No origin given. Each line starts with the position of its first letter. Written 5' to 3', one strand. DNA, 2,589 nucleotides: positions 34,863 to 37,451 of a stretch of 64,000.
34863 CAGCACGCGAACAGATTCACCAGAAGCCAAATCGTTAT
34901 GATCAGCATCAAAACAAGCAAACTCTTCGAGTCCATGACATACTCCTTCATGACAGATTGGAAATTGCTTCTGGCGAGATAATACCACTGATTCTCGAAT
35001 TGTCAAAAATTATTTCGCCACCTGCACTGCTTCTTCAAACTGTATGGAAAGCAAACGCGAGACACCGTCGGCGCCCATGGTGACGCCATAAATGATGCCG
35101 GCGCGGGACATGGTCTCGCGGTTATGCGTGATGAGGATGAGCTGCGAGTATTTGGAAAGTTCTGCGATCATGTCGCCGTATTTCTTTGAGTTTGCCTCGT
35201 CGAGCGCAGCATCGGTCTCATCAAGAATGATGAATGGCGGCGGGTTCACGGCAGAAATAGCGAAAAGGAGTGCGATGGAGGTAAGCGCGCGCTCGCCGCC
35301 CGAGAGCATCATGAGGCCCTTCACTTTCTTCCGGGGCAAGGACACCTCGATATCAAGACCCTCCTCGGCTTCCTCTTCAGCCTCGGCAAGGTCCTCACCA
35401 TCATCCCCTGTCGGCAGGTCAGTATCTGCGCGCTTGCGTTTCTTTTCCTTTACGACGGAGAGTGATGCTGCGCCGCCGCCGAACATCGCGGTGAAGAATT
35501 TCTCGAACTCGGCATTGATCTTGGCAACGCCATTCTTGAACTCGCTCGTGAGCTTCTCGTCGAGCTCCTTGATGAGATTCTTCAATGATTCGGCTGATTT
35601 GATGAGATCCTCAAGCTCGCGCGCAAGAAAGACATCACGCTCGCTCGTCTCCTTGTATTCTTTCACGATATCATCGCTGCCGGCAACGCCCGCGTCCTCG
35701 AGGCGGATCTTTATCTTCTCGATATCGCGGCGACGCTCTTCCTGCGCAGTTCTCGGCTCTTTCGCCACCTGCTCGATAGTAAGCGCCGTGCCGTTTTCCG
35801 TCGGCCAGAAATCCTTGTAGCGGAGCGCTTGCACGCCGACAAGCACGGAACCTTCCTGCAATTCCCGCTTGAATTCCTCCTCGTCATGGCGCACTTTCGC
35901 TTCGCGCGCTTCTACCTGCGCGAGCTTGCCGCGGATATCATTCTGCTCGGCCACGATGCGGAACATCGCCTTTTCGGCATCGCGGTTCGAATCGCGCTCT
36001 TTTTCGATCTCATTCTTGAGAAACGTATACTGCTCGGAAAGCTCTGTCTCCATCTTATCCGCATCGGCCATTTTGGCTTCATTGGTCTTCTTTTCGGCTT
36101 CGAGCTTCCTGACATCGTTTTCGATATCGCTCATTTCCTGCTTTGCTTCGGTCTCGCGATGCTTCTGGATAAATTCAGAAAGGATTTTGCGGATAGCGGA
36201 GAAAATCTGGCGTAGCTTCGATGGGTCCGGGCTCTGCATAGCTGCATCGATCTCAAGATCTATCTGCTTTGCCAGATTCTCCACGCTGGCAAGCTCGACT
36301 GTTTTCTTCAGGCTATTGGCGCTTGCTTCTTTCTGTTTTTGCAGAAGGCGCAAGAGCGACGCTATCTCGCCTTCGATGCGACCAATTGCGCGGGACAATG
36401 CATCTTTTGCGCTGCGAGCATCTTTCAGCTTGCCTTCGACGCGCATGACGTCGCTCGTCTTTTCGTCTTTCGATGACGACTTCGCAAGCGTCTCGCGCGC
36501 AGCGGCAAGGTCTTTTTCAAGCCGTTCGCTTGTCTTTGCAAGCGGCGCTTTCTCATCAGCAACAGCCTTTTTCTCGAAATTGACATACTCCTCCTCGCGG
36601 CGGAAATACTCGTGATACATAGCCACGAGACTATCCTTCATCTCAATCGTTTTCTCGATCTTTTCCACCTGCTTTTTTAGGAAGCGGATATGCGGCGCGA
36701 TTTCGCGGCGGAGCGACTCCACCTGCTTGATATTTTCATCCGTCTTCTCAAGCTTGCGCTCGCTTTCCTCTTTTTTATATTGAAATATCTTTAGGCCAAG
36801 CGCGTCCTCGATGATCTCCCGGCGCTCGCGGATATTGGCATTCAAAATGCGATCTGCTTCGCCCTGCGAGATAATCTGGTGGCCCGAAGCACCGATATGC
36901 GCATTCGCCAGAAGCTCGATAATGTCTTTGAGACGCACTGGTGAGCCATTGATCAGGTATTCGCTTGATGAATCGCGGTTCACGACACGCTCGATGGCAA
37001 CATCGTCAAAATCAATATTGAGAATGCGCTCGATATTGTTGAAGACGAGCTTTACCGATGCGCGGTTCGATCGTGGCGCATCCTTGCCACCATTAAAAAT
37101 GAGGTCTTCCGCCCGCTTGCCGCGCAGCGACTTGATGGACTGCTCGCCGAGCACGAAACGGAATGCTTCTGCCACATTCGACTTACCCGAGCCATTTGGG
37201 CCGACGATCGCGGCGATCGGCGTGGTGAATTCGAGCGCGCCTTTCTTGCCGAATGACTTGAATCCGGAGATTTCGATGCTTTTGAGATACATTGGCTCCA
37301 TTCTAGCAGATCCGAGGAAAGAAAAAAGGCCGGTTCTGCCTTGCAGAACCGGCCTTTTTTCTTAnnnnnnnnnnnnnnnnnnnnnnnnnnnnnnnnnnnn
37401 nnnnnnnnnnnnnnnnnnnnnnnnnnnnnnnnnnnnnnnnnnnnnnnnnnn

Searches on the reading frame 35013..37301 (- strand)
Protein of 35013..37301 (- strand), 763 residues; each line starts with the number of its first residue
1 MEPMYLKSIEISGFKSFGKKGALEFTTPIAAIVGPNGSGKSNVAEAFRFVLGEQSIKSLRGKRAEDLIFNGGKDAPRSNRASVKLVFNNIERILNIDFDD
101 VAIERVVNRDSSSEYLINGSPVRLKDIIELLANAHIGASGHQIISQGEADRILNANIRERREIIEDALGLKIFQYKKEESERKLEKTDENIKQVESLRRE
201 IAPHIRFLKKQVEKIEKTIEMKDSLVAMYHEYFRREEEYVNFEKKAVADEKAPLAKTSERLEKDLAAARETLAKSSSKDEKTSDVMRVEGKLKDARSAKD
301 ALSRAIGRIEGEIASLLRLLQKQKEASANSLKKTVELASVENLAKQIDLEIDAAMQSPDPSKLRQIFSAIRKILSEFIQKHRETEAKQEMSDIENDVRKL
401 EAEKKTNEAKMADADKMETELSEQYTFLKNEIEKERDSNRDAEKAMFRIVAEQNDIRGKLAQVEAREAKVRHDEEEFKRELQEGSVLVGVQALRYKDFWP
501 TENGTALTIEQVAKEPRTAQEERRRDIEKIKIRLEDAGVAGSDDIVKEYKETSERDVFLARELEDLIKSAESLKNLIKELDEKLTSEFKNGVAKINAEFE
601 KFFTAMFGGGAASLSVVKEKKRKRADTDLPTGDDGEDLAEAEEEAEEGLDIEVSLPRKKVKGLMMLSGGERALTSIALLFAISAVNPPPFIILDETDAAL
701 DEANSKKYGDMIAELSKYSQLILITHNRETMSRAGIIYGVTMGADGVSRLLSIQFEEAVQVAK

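Call 8: search_protein_families(library=pfam, proteins=[window:35013-37301:-], max_evalue=0.1)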
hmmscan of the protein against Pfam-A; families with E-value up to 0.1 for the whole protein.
window:35013-37301:- (763 aa): 7 families
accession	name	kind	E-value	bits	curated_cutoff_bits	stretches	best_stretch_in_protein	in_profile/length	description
PF02463.25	SMC_N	-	2e-64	217.5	40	1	5-748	1-219/220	RecF/RecN/SMC N terminal domain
PF13175.12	AAA_15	-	9.7e-11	42.3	32.1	1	4-386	1-280/374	AAA ATPase domain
PF13476.12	AAA_23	-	6.1e-09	37.2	27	1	8-201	1-193/201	AAA domain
PF13304.12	AAA_21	-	5.2e-08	33.8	27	1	29-100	1-80/304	AAA domain, putative AbiEii toxin, Type IV TA system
PF00005.33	ABC_tran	-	3.9e-06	27.9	25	1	29-135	13-96/137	ABC transporter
PF13191.12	AAA_16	-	0.015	16.2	32.6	0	26-62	23-59/167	AAA ATPase domain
PF13555.12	AAA_29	-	0.017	15.3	27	1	7-51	2-46/61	P-loop containing region of AAA domain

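Call 82: search_protein_families(library=ncbifam, proteins=[window:35013-37292:-], max_evalue=0.001)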
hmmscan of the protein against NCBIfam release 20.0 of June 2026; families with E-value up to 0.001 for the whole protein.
window:35013-37292:- (760 aa): 42 families (the best 25 are shown)
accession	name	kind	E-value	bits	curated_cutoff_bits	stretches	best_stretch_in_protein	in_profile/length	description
TIGR02168.1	SMC_prok_B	equivalog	4.3e-157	524.9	567.35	2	2-480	1-474/1181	chromosome segregation protein SMC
TIGR02169.1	SMC_prok_A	equivalog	7.1e-86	288.9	729.4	3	2-258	1-257/1165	chromosome segregation protein SMC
NF003034.1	PRK03918.1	equivalog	1.6e-11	43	700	1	1-168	1-158/878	DNA double-strand break repair ATPase Rad50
NF002572.0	PRK02224.1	equivalog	2.9e-11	42.4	1087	1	1-173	1-168/888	DNA double-strand break repair ATPase Rad50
NF041034.1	Rad50_Sulf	equivalog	6.3e-11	40.9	1000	2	1-94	1-83/872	DNA double-strand break repair ATPase Rad50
TIGR04520.1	ECF_ATPase_1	equivalog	9.6e-10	38.3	315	1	655-734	129-206/269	energy-coupling factor transporter ATPase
TIGR04521.1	ECF_ATPase_2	equivalog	1.3e-08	34.3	330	1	636-729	118-209/279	energy-coupling factor transporter ATPase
NF002244.0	PRK01156.1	equivalog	1.5e-08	33.2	847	1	655-738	794-883/895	DNA double-strand break repair ATPase Rad50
NF045487.1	ASRP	equivalog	2.4e-08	33.1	300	1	538-722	430-589/593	archaea-specific SMC-related protein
TIGR02211.1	LolD_lipo_ex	equivalog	3.3e-08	33.3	307.75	1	634-731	114-208/221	lipoprotein-releasing ABC transporter ATP-binding protein LolD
TIGR00972.1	3a0107s01c2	equivalog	4e-08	32.9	343.2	1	661-730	143-208/248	phosphate ABC transporter ATP-binding protein PstB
NF041035.1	Rad50_Halo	equivalog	6.7e-08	31.4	1000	1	1-167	1-161/883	DNA double-strand break repair ATPase Rad50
NF040873.1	AztA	equivalog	1.4e-07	31.3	220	0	654-731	111-185/191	zinc ABC transporter ATP-binding protein AztA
TIGR01978.1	sufC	equivalog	1.4e-07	31.2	212.8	1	644-727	128-206/243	Fe-S cluster assembly ATPase SufC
TIGR02857.1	CydD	equivalog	2.9e-07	29.8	435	1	661-731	457-523/529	thiol reductant ABC exporter subunit CydD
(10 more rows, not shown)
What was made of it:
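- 35010..37292 (-): Short SMC (760 aa from the conserved MYLKSIE start) lacking the hinge region. It is preceded by a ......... box at 37300-37308. calls 8, 82 (TIGR02168, 525 bits, below the 567-bit cut-off; residues 2-480 match model positions 1-474 of 1181), 7, 55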
